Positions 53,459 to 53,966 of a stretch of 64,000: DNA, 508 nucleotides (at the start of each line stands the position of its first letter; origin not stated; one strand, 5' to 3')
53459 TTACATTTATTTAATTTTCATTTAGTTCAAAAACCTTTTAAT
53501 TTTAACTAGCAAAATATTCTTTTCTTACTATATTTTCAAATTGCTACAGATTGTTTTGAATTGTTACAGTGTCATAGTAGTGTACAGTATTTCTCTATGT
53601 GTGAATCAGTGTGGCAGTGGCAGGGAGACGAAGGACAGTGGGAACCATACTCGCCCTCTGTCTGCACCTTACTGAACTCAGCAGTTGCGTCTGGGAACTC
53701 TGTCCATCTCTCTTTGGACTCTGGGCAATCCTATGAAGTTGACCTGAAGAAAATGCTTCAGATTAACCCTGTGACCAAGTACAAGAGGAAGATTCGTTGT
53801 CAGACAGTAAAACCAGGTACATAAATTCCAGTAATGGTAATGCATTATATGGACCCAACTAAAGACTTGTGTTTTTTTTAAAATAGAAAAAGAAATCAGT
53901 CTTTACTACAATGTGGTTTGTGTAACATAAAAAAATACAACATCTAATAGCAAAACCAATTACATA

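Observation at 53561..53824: parp2 carries an in-frame exon encoding a WWE-like poly(ADP-ribose)-binding domain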

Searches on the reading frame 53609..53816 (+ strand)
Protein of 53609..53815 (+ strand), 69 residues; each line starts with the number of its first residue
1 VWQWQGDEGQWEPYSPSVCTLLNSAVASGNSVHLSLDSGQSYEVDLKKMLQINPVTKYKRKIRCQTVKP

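Call 6: search_protein_families(library=pfam, proteins=[window:53609-53815:+], max_evalue=10)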
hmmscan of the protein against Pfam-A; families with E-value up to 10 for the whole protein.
seq(69 aa): 3 families
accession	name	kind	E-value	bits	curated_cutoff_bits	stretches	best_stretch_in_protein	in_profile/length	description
PF02825.26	WWE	-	4.1e-18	65.9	21.1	1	1-63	2-66/67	WWE domain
PF23467.1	WWE_5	-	0.0081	17.2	24.9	1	8-62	15-69/80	WWE domain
PF25158.1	ABCA11_C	-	0.14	12.5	27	1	22-44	11-33/55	ABC transporter A family member 11-like, C-terminal domain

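Call 7: search_solved_structures(query=window:53609-53815:+, max_evalue=10, show_alignments=3)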
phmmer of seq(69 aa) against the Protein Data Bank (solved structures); distinct sequences matched with E-value up to 10: 12.
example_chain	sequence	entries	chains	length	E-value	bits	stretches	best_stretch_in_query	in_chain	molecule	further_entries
8r5n_A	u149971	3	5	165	2.9e-11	46.3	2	1-64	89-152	E3 ubiquitin-protein ligase DTX1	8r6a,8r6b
9bkr_A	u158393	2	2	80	2.5e-06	30.7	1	1-63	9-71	Isoform 2 of E3 ubiquitin-protein ligase TRIP12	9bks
2a90_A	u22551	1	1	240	0.00014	25.2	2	1-49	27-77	Deltex protein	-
6miw_A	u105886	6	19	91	0.005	20.3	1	2-63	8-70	E3 ubiquitin-protein ligase HUWE1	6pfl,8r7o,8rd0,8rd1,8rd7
2j1r_A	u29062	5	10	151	0.41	14.2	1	23-60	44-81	FUCOLECTIN-RELATED PROTEIN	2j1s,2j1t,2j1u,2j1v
3v3l_A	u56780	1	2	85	0.8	13.3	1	2-56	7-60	E3 ubiquitin-protein ligase RNF146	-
9plq_A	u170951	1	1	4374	0.9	13.1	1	2-63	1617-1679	E3 ubiquitin-protein ligase HUWE1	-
9plr_A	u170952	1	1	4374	0.91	13.1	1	2-63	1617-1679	E3 ubiquitin-protein ligase HUWE1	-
7jq9_A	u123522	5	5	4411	0.91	13.1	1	2-63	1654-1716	E3 ubiquitin-protein ligase HUWE1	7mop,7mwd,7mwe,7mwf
9oox_L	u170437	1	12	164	1.3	12.6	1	3-64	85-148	ring interacting pore 1 (Rip1)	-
9ken_A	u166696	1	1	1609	1.9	12.1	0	1-16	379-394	E3 ubiquitin-protein ligase TRIP12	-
9gkm_A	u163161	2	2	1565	1.9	12.1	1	1-16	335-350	Isoform 3 of E3 ubiquitin-protein ligase TRIP12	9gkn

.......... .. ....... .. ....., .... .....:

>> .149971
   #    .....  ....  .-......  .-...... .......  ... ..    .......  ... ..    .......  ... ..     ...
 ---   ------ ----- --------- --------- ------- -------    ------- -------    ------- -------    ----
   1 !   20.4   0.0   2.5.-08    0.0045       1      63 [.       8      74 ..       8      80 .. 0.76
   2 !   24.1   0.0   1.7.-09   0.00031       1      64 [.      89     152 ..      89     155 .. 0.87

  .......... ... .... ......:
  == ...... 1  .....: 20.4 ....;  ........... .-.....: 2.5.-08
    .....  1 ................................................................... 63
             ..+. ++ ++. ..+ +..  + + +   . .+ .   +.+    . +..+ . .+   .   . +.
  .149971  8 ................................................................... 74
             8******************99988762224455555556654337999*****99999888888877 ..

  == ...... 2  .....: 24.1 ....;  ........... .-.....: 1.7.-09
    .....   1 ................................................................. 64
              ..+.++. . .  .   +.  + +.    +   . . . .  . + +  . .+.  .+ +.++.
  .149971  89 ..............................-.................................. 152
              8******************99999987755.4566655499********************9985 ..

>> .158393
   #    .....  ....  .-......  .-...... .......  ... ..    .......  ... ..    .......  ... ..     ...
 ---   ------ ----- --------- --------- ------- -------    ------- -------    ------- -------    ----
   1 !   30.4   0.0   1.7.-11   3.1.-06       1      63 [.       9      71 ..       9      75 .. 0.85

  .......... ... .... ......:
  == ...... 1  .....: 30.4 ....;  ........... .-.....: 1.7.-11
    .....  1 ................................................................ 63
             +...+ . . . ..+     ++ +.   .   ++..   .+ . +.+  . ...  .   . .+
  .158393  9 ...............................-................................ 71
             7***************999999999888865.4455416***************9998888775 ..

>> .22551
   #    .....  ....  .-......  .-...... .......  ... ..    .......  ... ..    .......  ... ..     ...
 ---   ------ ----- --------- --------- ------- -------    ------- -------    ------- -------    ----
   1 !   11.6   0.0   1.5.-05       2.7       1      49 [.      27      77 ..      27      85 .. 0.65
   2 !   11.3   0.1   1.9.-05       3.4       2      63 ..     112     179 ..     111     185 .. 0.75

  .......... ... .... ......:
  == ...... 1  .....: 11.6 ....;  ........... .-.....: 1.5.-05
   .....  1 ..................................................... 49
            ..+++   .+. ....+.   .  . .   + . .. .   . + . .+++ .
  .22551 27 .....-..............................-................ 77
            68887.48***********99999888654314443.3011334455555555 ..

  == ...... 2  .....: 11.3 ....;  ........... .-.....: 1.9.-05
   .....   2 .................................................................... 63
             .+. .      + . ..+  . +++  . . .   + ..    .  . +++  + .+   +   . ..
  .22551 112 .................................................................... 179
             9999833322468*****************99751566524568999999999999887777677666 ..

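Call 39: predict_structure(alignment_id=A1)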
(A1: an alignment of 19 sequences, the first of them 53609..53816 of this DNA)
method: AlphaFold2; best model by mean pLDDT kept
length: 69 residues; sequences in the alignment: 19
mean_pLDDT: 86.3   pTM: 0.66
mean pLDDT of the five models: 86.3, 64.9, 62.3, 60.9, 59.4
residues with pLDDT >= 90: 30; 70-90: 35; 50-70: 3; < 50: 1
segments of 3 or more residues with pLDDT < 50: none
pLDDT, mean of each block of 10 residues (from residue 1): 89 90 85 83 90 89 75
secondary structure, 60 per line:
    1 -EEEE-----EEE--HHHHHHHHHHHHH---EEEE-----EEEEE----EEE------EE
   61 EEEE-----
elements in order: E2-5 E11-13 H16-28 E32-35 E41-45 E50-52 E59-64

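Call 44: fold_search(model_id=the predicted structure, library=pdb)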
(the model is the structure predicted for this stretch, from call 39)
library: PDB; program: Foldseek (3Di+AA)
matches with E <= 10: 167; with E <= 0.001: 7
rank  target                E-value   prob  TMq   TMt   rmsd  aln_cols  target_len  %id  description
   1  9bkr                  5.5e-05  1.00  0.84  0.78   1.0        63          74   35  Crystal structure of the Human TRIP12 WWE domain (isoform 2) in complex with ATP (released 2024-07-31)
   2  9bks                  9.4e-05  1.00  0.84  0.79   2.5        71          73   31  Crystal structure of the Human TRIP12 WWE domain (isoform 2) in complex with ADP (released 2024-07-31)
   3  6pfl_B                2.4e-04  1.00  0.85  0.77   1.5        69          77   30  Crystal structure of Human HUWE1 WWE domain in complex with ADPR (released 2019-07-24)
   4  8r7o_D                3.5e-04  1.00  0.86  0.81   1.6        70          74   30  HUWE1 WWE domain in complex with 2'F-ATP (released 2024-07-31)
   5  6pfl_A                4.1e-04  1.00  0.86  0.79   1.7        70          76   30  Crystal structure of Human HUWE1 WWE domain in complex with ADPR (released 2019-07-24)
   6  8rd7_B                4.9e-04  1.00  0.82  0.75   1.7        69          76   30  HUWE1 WWE domain in complex with ADP-ribose (released 2024-07-31)
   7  8rd7_A                5.2e-04  1.00  0.85  0.79   1.6        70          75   30  HUWE1 WWE domain in complex with ADP-ribose (released 2024-07-31)
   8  8r7o_A                1.1e-03  1.00  0.84  0.78   1.6        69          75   30  HUWE1 WWE domain in complex with 2'F-ATP (released 2024-07-31)
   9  6miw                  1.2e-03  1.00  0.80  0.80   1.4        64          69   33  WWE domain of human HUWE1 (released 2018-10-17)
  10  8r5n_A                1.8e-03  1.00  0.74  0.33   2.8        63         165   30  DTX1 WWE domain in complex with ATP (released 2024-07-31)
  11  8r6a_A                3.9e-03  1.00  0.74  0.33   2.8        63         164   30  DTX1 WWE domain in complex with ADP bound to WWE1 (released 2024-07-31)
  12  7sz3_B                3.9e-03  1.00  0.74  0.30   4.0        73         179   23  Mouse PARP13/ZAP ZnF5-WWE1-WWE2 bound to ADPr (released 2022-10-05)
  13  7kzh                  3.9e-03  1.00  0.73  0.30   2.4        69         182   23  Zinc finger antiviral protein (ZAP) central domain (released 2021-12-15)
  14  7sz2_B                4.7e-03  1.00  0.74  0.30   4.0        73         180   23  Mouse PARP13/ZAP ZnF5-WWE1-WWE2 bound to ATP (released 2022-10-05)
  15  2dk6_MODEL_1_A        5.3e-03  1.00  0.66  0.47   4.2        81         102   18  Solution structure of WWE domain in poly (ADP-ribose) polymerase family, member 11 (PARP 11) (released 2007-04-24)
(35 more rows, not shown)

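Call 46: search_solved_structures(query=A2, max_evalue=10, show_alignments=5)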
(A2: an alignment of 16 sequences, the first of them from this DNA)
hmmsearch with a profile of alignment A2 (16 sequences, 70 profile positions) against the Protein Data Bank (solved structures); distinct sequences matched with E-value up to 10: 19.
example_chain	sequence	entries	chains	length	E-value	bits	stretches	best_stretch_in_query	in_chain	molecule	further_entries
8r5n_A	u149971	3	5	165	4.3e-11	46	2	1-65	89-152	E3 ubiquitin-protein ligase DTX1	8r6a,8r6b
9bkr_A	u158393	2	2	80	2.6e-10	43.5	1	1-65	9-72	Isoform 2 of E3 ubiquitin-protein ligase TRIP12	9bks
6miw_A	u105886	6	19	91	2.7e-10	43.5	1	2-63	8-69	E3 ubiquitin-protein ligase HUWE1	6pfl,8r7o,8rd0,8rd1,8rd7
9plq_A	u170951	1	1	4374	5e-08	36.2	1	2-62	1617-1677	E3 ubiquitin-protein ligase HUWE1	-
7jq9_A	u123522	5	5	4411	5e-08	36.2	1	2-62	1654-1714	E3 ubiquitin-protein ligase HUWE1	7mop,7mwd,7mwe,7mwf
9plr_A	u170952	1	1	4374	5e-08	36.2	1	2-62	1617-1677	E3 ubiquitin-protein ligase HUWE1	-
2a90_A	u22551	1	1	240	3.6e-07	33.4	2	1-52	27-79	Deltex protein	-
3v3l_A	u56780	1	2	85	0.00081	22.7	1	2-68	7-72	E3 ubiquitin-protein ligase RNF146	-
1ujr_A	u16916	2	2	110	0.0016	21.7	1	2-68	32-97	hypothetical protein AK012080 | E3 ubiquitin-protein ligase RNF146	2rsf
4qpl_A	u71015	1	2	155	0.0038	20.5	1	2-67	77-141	E3 ubiquitin-protein ligase RNF146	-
2dk6_A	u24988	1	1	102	0.22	14.9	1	5-65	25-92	PARP11 protein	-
9gkm_A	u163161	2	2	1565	0.46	13.9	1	1-23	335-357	Isoform 3 of E3 ubiquitin-protein ligase TRIP12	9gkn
9ken_A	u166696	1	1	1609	0.47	13.8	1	1-23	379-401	E3 ubiquitin-protein ligase TRIP12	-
7kzh_A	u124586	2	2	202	0.58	13.5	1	1-62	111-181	Zinc finger CCCH-type antiviral protein 1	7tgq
4jwf_A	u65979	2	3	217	0.87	13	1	5-55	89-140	tRNA (guanine(9)-N1)-methyltransferase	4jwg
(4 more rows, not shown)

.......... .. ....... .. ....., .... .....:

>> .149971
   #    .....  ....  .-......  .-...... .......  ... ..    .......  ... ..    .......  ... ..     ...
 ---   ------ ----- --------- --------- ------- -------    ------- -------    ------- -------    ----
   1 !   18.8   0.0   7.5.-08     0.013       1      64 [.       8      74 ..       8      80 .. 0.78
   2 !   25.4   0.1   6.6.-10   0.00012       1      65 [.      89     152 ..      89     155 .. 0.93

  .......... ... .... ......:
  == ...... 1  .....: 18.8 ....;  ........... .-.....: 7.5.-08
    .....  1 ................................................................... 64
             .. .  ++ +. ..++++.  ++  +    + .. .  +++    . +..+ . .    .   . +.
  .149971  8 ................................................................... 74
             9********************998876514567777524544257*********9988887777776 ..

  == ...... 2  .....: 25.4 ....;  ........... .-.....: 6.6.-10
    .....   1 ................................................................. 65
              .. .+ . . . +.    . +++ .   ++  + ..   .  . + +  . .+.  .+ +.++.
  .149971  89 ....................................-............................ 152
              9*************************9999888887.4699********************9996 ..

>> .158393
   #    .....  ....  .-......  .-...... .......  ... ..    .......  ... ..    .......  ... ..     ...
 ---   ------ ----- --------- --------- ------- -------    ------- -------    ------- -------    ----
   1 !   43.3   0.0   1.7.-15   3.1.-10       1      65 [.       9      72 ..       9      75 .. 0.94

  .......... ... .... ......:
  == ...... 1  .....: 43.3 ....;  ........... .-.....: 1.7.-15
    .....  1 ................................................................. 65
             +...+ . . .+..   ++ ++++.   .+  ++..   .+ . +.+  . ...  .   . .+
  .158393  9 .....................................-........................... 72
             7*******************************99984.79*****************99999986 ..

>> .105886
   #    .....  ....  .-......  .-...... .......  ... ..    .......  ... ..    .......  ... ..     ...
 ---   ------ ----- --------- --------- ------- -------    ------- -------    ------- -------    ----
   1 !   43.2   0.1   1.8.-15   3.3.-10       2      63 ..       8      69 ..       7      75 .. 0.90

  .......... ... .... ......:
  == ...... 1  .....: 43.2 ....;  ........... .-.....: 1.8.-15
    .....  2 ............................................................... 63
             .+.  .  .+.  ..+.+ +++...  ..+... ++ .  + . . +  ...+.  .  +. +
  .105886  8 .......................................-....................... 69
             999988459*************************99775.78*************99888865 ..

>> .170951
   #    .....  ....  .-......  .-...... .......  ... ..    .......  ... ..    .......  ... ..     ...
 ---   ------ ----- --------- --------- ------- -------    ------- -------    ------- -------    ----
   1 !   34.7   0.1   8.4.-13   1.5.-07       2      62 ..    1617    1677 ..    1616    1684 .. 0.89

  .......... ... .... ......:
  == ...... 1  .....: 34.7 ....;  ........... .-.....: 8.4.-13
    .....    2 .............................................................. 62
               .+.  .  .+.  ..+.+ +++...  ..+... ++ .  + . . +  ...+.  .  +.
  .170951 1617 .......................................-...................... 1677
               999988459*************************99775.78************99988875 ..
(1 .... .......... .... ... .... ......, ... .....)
